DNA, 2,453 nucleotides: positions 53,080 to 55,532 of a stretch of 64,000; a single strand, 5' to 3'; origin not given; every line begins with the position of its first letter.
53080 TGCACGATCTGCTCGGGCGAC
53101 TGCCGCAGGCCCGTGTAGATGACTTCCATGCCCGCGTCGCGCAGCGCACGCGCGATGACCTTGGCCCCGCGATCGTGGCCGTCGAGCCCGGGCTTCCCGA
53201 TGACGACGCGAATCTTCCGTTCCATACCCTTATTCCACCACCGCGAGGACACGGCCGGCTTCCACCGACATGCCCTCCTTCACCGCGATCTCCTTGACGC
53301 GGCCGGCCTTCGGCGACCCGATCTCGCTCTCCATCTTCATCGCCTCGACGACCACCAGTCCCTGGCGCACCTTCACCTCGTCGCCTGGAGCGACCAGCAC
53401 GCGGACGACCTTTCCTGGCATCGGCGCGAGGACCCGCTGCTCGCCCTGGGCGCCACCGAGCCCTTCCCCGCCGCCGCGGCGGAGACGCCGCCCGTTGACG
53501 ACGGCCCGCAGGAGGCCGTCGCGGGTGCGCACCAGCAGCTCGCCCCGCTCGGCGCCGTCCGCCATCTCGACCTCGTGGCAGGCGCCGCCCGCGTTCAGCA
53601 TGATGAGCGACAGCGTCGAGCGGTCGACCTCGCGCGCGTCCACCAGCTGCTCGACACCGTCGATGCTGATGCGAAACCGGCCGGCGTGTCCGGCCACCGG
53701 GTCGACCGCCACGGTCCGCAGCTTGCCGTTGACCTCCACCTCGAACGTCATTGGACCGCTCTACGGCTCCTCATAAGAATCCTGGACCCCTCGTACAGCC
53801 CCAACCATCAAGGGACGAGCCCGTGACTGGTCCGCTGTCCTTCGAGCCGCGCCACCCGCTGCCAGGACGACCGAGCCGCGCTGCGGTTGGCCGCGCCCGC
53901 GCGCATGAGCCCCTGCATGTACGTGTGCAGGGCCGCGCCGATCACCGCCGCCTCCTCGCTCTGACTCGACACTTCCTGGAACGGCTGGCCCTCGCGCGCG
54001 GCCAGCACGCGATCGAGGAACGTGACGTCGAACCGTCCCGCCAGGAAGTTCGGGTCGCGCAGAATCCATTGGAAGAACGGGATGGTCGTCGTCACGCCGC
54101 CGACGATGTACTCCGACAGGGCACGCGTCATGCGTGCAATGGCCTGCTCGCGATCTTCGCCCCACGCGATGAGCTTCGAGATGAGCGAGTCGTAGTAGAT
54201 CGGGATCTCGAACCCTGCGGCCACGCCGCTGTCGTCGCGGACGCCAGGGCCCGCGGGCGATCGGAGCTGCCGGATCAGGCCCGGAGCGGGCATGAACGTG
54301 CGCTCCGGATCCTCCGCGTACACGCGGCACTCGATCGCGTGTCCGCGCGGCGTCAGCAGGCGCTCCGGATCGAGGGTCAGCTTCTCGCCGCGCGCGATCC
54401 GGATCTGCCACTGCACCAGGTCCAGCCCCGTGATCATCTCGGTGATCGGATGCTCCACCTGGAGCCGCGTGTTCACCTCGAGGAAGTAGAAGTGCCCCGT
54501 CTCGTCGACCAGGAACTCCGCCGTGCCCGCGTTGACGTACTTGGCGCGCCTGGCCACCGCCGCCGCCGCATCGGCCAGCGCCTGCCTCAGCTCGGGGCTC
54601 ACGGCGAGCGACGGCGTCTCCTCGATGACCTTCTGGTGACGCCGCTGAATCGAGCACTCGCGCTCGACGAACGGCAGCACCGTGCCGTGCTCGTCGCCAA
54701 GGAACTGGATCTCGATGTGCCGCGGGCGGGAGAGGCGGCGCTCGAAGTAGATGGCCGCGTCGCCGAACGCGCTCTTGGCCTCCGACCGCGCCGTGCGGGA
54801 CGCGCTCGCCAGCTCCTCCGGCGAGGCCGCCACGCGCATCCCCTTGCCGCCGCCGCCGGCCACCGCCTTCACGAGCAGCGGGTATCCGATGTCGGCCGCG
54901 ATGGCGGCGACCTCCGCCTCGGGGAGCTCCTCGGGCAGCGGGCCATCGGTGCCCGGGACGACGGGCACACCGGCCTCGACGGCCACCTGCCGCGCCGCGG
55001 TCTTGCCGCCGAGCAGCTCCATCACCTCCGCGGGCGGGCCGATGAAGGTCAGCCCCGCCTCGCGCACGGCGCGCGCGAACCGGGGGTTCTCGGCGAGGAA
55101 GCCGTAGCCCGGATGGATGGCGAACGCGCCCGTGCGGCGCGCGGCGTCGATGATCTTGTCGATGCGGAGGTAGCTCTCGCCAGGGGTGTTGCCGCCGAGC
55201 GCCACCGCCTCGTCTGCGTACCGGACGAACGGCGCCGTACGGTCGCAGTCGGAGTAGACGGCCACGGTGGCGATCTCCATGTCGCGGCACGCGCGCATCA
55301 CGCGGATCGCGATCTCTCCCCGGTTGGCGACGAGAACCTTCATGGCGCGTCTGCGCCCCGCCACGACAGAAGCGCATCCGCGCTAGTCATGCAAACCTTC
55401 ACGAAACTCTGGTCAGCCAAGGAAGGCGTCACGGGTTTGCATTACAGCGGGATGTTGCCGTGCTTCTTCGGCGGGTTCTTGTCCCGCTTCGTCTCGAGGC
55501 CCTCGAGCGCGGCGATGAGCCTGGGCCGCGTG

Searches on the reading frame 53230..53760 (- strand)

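Call 79: search_protein_families(library=pfam, proteins=[window:53230-53760:-], max_evalue=0.05)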
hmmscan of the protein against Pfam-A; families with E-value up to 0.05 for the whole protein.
window:53230-53760:- (176 aa): 5 families
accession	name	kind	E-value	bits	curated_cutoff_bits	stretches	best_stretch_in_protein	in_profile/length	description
PF00364.28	Biotin_lipoyl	-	9.3e-21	73.9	22.1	1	110-174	3-72/73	Biotin-requiring enzyme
PF13533.13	Biotin_lipoyl_2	-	8.6e-10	38.6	29.8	1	147-175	3-31/32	Biotin-lipoyl like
PF13375.12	RnfC_N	-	0.012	16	25.6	1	116-162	39-84/101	RnfC Barrel sandwich hybrid domain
PF16576.10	HlyD_D23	-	0.013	15.2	30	0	142-175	106-139/214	Barrel-sandwich domain of CusB or HlyD membrane-fusion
PF13437.12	HlyD_3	-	0.017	16.3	22.2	0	147-175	2-30/106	HlyD family secretion protein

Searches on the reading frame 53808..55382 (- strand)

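Call 79: search_protein_families(library=pfam, proteins=[window:53808-55382:-], max_evalue=0.05)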
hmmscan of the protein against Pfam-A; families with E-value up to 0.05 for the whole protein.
window:53808-55382:- (524 aa): 6 families
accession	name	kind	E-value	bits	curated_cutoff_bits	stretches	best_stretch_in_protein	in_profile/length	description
PF02786.22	CPSase_L_D2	-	1.2e-69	234.6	19.8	1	127-336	2-209/211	Carbamoyl-phosphate synthase L chain, ATP binding domain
PF00289.28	Biotin_carb_N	-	4.1e-45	153.2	25.5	1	14-121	3-110/110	Biotin carboxylase, N-terminal domain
PF02785.25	Biotin_carb_C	-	3e-39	133.9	32.4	1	351-457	1-107/108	Biotin carboxylase C-terminal domain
PF07478.18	Dala_Dala_lig_C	-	5.1e-09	36.4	24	1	155-305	25-174/204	D-ala D-ala ligase C-terminus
PF02222.28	ATP-grasp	-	0.0002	21.5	27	1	156-218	20-83/179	ATP-grasp domain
PF14397.11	ATPgrasp_ST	-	0.03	14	31.4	0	119-202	14-96/278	Sugar-transfer associated ATP-grasp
